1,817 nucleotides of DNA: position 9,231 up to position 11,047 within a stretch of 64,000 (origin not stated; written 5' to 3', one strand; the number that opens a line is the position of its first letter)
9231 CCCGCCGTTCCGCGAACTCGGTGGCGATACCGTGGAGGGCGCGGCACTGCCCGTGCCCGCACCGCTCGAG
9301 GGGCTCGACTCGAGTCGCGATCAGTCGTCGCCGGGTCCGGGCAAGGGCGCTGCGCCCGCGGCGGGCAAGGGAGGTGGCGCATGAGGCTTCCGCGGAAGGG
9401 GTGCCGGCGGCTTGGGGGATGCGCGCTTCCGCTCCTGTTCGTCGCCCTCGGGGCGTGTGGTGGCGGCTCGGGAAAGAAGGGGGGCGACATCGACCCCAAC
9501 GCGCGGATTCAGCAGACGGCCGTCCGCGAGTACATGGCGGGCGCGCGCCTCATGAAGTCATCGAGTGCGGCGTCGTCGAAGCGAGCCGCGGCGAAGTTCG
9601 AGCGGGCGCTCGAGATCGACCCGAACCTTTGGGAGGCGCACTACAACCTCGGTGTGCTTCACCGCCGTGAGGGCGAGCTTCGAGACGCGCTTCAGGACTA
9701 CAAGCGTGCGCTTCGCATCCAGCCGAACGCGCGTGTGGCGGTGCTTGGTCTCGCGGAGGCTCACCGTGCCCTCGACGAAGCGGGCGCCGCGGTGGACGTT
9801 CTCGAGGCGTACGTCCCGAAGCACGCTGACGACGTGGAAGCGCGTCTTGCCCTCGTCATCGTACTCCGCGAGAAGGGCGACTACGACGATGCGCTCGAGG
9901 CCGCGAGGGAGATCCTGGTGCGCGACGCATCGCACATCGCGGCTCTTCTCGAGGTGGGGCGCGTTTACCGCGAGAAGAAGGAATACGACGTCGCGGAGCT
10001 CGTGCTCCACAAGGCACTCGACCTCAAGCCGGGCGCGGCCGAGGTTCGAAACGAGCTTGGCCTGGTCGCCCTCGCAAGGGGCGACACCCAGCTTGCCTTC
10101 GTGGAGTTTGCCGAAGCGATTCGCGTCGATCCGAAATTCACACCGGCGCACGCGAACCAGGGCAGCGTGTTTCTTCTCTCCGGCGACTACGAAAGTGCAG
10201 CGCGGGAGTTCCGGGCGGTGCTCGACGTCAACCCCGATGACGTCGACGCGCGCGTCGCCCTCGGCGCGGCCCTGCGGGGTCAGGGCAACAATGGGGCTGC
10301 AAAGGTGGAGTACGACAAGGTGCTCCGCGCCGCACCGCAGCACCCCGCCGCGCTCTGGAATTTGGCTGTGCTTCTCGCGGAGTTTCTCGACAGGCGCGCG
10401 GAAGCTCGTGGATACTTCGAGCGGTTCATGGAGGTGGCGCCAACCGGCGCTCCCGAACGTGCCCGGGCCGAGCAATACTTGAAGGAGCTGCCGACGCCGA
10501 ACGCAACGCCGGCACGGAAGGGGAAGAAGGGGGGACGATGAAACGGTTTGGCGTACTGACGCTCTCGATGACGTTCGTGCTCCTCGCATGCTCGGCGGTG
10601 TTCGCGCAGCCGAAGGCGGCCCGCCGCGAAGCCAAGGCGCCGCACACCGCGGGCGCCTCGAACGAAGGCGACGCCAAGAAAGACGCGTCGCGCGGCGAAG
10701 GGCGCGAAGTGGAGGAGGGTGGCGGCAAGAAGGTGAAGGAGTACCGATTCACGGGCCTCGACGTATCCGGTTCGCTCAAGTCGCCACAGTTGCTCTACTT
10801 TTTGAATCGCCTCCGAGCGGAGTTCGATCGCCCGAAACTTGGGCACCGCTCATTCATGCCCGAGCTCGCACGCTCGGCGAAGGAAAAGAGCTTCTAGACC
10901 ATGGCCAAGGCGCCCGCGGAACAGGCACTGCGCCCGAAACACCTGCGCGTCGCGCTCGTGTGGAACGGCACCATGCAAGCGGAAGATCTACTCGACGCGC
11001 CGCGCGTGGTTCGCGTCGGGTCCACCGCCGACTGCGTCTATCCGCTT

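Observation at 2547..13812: Nine coupled genes form a single-locus Glt/Nfs-type trans-envelope machine with no motor in sight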

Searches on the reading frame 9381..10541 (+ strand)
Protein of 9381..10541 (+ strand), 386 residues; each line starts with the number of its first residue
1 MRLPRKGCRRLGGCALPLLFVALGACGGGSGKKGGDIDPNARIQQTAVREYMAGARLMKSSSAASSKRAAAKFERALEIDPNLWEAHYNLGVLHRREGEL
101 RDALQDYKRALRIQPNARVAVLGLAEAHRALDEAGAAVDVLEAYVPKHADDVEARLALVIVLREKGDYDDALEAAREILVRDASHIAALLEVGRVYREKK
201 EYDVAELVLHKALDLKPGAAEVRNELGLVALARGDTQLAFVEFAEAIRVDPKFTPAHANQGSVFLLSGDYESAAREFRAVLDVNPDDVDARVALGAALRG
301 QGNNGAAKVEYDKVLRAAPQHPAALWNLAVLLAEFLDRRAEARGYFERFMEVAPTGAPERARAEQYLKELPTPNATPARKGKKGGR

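Call 6: search_protein_families(library=pfam, proteins=[window:9381-10541:+], max_evalue=0.01)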
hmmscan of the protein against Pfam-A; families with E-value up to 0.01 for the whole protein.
window:9381-10541:+ (386 aa): 26 families (the best 25 are shown)
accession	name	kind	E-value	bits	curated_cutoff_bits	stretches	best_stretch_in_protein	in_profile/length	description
PF07719.23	TPR_2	-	2.1e-30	102.7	27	2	84-116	1-33/34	Tetratricopeptide repeat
PF13414.12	TPR_11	-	2.1e-28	98.2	26.8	4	69-94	13-38/42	TPR repeat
PF00515.34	TPR_1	-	7e-27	92.5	27.8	1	85-116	2-33/34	Tetratricopeptide repeat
PF13432.12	TPR_16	-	7.4e-26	90.7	32.7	5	156-220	1-65/65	Tetratricopeptide repeat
PF13181.12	TPR_8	-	8.6e-25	85.2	25.7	1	85-116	2-33/34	Tetratricopeptide repeat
PF13431.12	TPR_17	-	1.3e-24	84.8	24.4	1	73-105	2-34/34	Tetratricopeptide repeat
PF14559.12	TPR_19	-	1.5e-24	86.5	25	4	265-328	2-64/68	Tetratricopeptide repeat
PF13428.12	TPR_14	-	1.2e-21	75.5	23.5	5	152-194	1-43/44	Tetratricopeptide repeat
PF13424.12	TPR_12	-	9e-17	61.5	30.1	3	68-114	28-75/77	Tetratricopeptide repeat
PF13371.12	TPR_9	-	9.9e-15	54.8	35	2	66-120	11-65/73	Tetratricopeptide repeat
PF13174.12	TPR_6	-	6.4e-14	52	26.3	0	324-354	2-31/33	Tetratricopeptide repeat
PF13176.12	TPR_7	-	1.3e-12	47.2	27.9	0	86-114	1-31/36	Tetratricopeptide repeat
PF23914.1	TPR_CcmH_CycH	-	1.4e-12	48.2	42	2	207-321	37-154/158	Cytochrome c-type biogenesis protein H TPR domain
PF24575.1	TPR_Slam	-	1.5e-11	45.1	35.2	0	260-308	53-101/104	Surface lipoprotein assembly modifier, N-terminal TPR repeats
PF14561.12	TPR_20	-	3.9e-07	30.7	25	0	135-183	5-53/90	Tetratricopeptide repeat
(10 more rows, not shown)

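Call 7: search_protein_families(library=ncbifam, proteins=[window:9381-10541:+], max_evalue=0.01)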
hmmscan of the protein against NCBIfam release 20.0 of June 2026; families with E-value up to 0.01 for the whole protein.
window:9381-10541:+ (386 aa): 33 families (the best 25 are shown)
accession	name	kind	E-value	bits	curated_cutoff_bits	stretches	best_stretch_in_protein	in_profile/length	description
NF033758.1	gliding_GltE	equivalog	5.1e-44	150.9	225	1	71-349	73-351/411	adventurous gliding motility TPR repeat lipoprotein GltE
TIGR02917.1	PEP_TPR_lipo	equivalog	3e-35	121.4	312.2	3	65-217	480-632/899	XrtA/PEP-CTERM system TPR-repeat protein PrsT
NF040959.1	MamA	equivalog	4.1e-27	95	200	3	135-283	54-202/204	magnetosome protein MamA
TIGR02521.1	type_IV_pilW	equivalog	4e-24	85.4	154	2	150-349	29-229/234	type IV pilus biogenesis/stability protein PilW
NF033762.1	social_mot_Tgl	equivalog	1.7e-20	73.4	225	4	219-308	30-120/252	social motility TPR repeat lipoprotein Tgl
TIGR02552.1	LcrH_SycD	equivalog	9e-18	64.3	104.8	2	266-355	30-118/136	SycD/LcrH family type III secretion system chaperone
NF033920.0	C39_PA2778_fam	equivalog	3.4e-15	56.1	150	2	268-349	170-250/255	PA2778 family cysteine peptidase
TIGR02795.1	tol_pal_ybgF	equivalog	3.4e-14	53.5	90.1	2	259-354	7-107/119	tol-pal system protein YbgF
NF008757.0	PRK11788.1-5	equivalog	7e-14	51.8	363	1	63-184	193-314/388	lipopolysaccharide assembly protein LapB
NF008756.0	PRK11788.1-4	equivalog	4.3e-13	49.1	474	1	42-115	30-99/389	lipopolysaccharide assembly protein LapB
NF008391.2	PRK11189.1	equivalog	6e-13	48.9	250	2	236-327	81-173/297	lipoprotein NlpI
NF047507.1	TPR_BatC_Lepto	exception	3.6e-12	46.2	175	1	62-120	73-132/214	TPR repeat-containing protein BatC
TIGR03939.1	PGA_TPR_OMP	equivalog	5e-12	44.9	366.65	1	94-191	96-193/800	poly-beta-1,6 N-acetyl-D-glucosamine export porin PgaA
NF047371.1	FlcA_CTERM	equivalog_domain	8.9e-12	44.3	300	2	267-317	486-536/646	periplasmic flagellar collar protein FlcA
NF002725.1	PRK02603.1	equivalog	2.1e-11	44.2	143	0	69-121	54-109/173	photosystem I assembly protein Ycf3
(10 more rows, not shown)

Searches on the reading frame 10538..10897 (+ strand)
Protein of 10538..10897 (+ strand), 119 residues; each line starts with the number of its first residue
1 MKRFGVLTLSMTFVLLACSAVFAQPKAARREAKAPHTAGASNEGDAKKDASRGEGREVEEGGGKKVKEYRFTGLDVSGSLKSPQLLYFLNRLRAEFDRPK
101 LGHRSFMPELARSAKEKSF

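Call 6: search_protein_families(library=pfam, proteins=[window:10538-10897:+], max_evalue=0.01)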
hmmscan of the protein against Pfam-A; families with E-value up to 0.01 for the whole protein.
window:10538-10897:+ (119 aa): 1 family
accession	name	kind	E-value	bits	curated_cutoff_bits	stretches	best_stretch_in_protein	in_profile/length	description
PF07172.16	GRP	-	0.0068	17.5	30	1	4-68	6-69/90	Glycine rich protein family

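Call 7: search_protein_families(library=ncbifam, proteins=[window:10538-10897:+], max_evalue=0.01)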
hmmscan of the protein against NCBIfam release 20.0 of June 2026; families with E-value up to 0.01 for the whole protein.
window:10538-10897:+ (119 aa): 0 families
